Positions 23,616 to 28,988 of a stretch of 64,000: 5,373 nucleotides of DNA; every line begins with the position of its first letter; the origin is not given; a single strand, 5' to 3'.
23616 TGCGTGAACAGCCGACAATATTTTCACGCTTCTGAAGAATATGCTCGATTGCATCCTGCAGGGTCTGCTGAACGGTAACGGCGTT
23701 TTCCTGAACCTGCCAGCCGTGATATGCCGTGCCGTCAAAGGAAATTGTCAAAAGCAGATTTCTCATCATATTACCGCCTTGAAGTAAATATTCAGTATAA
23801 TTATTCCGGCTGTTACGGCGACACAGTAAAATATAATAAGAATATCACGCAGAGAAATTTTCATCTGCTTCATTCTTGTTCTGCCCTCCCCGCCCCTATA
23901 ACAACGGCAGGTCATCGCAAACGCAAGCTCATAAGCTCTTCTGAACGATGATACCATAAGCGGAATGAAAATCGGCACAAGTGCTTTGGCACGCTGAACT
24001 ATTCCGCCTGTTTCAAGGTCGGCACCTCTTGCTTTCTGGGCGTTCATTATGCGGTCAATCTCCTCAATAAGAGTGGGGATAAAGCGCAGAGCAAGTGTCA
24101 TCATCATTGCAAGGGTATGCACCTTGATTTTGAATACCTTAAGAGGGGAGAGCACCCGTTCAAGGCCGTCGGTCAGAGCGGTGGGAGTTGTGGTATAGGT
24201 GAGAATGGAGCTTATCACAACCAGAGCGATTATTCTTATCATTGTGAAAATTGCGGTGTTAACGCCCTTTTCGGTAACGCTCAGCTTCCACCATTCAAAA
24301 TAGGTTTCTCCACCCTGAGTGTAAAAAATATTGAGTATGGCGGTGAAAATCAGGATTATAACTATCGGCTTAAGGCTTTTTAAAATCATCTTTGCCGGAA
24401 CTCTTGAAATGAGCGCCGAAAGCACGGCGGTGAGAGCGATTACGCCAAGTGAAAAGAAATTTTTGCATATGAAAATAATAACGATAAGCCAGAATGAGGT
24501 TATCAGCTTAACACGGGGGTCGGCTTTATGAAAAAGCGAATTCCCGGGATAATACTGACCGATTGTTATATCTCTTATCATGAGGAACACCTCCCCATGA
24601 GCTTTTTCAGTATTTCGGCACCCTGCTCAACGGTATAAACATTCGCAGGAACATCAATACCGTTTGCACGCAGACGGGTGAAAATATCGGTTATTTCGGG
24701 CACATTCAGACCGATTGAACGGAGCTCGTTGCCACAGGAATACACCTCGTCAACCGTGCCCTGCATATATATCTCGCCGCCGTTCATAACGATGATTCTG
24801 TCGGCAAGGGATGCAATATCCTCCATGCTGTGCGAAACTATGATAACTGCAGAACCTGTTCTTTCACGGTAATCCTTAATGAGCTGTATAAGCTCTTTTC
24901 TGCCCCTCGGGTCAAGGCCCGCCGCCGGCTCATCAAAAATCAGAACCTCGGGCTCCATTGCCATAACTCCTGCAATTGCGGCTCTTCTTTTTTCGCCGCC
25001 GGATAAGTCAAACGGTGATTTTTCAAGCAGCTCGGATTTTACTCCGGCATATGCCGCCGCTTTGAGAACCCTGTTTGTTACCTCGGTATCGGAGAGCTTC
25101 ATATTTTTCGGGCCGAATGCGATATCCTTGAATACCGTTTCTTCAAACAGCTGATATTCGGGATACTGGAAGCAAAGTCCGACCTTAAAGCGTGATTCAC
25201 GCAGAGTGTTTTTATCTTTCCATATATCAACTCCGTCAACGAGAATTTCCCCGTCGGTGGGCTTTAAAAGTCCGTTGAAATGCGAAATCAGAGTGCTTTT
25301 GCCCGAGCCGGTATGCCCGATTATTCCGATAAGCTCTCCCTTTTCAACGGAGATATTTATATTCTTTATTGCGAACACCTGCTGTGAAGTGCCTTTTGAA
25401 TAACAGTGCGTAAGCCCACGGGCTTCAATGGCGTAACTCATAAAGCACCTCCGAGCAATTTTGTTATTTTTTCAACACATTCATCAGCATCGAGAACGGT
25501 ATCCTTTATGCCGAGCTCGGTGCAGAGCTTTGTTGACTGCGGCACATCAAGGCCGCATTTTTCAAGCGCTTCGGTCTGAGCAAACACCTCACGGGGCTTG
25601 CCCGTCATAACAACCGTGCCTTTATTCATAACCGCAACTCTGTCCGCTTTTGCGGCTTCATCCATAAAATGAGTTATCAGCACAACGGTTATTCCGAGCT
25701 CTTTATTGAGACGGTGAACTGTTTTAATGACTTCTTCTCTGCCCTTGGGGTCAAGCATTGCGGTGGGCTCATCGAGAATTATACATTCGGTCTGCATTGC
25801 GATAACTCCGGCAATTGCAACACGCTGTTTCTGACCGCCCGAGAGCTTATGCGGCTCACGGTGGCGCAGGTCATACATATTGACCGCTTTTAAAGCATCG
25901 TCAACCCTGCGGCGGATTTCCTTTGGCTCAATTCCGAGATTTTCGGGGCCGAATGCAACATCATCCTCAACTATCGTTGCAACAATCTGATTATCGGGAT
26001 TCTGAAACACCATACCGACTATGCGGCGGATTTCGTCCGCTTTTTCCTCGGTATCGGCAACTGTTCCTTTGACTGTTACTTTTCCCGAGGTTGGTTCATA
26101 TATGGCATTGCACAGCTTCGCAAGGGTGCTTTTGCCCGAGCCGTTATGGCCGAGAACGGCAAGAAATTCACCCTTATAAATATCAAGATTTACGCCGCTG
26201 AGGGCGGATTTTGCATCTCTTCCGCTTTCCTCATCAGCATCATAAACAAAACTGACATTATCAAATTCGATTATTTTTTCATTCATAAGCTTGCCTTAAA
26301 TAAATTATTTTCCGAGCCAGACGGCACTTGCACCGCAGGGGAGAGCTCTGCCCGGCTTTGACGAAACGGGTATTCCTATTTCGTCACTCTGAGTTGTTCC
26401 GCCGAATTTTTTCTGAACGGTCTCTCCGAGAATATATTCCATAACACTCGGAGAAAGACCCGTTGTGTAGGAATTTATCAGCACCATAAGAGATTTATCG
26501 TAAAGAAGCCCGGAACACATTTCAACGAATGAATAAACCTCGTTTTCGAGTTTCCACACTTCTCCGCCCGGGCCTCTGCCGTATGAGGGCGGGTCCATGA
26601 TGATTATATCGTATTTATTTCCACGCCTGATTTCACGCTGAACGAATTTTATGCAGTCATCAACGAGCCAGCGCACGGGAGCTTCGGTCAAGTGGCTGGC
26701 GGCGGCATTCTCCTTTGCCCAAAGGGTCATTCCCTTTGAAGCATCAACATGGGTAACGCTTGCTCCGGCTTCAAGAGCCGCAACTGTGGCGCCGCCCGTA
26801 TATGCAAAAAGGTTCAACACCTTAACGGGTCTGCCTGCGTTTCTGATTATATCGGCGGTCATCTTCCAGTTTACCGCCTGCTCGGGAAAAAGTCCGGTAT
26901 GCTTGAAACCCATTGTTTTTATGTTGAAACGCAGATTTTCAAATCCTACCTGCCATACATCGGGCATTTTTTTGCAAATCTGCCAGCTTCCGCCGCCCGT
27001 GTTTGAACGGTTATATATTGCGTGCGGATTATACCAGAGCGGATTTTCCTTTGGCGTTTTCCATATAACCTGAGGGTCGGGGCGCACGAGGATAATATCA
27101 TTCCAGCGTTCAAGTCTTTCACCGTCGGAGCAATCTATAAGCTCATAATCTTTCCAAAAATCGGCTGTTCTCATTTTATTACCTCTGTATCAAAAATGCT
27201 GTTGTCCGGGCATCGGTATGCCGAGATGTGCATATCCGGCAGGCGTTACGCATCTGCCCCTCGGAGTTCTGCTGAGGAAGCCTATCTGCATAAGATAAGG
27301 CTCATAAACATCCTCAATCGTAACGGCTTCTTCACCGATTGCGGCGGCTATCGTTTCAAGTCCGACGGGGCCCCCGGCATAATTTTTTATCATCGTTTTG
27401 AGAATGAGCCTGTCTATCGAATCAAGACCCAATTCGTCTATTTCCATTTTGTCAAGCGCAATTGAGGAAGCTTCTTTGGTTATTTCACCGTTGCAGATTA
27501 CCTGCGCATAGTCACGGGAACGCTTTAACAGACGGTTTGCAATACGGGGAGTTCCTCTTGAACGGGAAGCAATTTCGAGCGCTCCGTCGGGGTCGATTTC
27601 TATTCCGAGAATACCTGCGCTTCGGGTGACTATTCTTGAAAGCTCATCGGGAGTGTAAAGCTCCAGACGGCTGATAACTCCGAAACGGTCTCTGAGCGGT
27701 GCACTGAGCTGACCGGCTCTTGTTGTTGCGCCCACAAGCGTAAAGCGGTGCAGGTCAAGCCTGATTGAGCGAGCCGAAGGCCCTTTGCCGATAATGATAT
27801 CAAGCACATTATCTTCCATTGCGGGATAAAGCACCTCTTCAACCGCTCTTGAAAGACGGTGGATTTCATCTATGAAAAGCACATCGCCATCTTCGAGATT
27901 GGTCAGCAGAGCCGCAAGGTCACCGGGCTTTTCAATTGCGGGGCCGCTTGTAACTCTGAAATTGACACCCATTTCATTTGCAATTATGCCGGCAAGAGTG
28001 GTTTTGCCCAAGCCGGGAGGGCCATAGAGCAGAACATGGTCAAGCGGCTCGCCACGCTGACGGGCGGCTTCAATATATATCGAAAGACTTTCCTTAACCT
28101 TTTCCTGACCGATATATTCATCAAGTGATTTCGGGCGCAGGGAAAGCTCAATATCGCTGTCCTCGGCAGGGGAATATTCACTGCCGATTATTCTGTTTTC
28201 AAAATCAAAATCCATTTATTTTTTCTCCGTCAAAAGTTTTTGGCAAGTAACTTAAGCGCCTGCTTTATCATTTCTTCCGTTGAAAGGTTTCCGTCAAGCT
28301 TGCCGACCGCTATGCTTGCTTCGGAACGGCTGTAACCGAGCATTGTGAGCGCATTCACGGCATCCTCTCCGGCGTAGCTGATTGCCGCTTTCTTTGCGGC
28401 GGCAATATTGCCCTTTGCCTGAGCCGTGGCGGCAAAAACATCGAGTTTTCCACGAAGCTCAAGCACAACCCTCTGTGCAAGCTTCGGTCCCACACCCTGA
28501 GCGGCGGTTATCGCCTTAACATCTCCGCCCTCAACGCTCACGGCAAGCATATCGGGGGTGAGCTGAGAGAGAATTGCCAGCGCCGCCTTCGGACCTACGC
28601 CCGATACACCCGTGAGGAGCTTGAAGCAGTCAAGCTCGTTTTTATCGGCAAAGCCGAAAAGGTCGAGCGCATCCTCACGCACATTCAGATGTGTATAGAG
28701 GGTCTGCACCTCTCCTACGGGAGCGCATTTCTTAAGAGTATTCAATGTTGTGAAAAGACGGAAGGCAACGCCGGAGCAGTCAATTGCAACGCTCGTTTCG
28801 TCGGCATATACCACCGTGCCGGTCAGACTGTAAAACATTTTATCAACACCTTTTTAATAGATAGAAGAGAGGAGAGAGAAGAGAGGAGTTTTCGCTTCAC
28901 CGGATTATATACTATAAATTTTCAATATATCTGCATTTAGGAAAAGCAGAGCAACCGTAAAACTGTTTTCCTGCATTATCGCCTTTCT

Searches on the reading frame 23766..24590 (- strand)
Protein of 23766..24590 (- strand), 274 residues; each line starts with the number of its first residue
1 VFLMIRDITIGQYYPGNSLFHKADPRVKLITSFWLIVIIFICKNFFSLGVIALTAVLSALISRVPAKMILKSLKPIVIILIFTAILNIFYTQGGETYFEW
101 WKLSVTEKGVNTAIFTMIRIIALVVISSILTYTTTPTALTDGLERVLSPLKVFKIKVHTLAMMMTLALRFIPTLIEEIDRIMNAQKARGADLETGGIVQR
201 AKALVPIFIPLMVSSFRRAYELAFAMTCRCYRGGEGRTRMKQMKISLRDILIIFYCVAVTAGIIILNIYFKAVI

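Call 59: search_protein_families(library=pfam, proteins=[window:23766-24590:-], max_evalue=0.0001)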
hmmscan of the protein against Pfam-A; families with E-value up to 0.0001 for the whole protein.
window:23766-24590:- (274 aa): 1 family
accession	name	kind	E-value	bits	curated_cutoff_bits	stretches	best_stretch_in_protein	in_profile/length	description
PF02361.21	CbiQ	-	1.3e-47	162.6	25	1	17-238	2-214/216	Cobalt transport protein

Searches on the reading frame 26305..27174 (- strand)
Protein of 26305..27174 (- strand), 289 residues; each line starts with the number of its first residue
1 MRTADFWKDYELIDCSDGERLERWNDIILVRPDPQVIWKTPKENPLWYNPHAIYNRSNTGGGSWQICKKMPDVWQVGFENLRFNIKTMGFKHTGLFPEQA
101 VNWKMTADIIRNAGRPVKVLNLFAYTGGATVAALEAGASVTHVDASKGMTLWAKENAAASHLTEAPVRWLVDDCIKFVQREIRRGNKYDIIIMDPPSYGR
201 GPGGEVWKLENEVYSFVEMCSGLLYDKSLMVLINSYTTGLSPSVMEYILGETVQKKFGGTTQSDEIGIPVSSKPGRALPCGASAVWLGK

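Call 74: search_protein_families(library=pfam, proteins=[window:26305-27174:-], max_evalue=0.00001)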
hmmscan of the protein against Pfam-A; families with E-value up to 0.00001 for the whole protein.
window:26305-27174:- (289 aa): 2 families
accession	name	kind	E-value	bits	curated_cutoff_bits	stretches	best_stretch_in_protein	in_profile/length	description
PF10672.15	Methyltrans_SAM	-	3.4e-13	49.9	27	1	65-201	77-209/286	S-adenosylmethionine-dependent methyltransferase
PF03602.21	Cons_hypoth95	-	2e-06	28.1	24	1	108-196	34-122/182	Conserved hypothetical protein 95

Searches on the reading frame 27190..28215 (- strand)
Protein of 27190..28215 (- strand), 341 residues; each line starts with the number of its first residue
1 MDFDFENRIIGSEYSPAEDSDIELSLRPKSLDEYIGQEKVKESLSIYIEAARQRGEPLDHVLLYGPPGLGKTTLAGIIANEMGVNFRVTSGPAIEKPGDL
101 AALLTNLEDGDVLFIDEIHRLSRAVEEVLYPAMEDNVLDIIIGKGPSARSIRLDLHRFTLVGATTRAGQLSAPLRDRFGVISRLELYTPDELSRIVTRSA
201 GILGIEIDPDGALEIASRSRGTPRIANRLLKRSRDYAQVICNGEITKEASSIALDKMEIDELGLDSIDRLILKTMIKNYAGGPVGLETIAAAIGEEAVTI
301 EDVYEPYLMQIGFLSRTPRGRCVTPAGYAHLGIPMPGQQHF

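Call 74: search_protein_families(library=pfam, proteins=[window:27190-28215:-], max_evalue=0.00001)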
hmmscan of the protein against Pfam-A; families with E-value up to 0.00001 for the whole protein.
window:27190-28215:- (341 aa): 7 families
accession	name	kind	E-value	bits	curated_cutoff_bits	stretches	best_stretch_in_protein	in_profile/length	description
PF05496.18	RuvB_N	-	5.3e-83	277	27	1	26-184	1-159/159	Holliday junction DNA helicase RuvB P-loop domain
PF17864.7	AAA_lid_4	-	5.1e-30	103.5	27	1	187-260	1-74/74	RuvB AAA lid domain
PF05491.19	RuvB_C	-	1.5e-24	86.1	24.7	1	261-331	1-71/72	RuvB C-terminal winged helix domain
PF00004.35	AAA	-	7.6e-22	78.6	21.2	1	61-184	1-129/131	ATPase family associated with various cellular activities (AAA)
PF07728.20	AAA_5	-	2.4e-11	44.2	22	1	60-178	1-139/139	AAA domain (dynein-related subfamily)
PF13191.12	AAA_16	-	2.3e-06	28.6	32.6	0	35-82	3-48/167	AAA ATPase domain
PF01078.27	Mg_chelatase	-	6.8e-06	26.1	20.3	0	32-78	3-42/207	Magnesium chelatase, subunit ChlI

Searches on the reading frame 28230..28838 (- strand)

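Call 74: search_protein_families(library=pfam, proteins=[window:28230-28838:-], max_evalue=0.00001)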
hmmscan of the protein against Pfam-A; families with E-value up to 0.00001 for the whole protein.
window:28230-28838:- (202 aa): 3 families
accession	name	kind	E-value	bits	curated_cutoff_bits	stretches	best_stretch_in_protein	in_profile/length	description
PF01330.27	RuvA_N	-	3.5e-18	65.9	23.6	1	1-62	1-61/61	RuvA N terminal domain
PF14520.12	HHH_5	-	2.6e-15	57.1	27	1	72-129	1-56/57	Helix-hairpin-helix domain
PF07499.19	RuvA_C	-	9e-13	48.9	24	1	158-199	4-47/47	RuvA, C-terminal domain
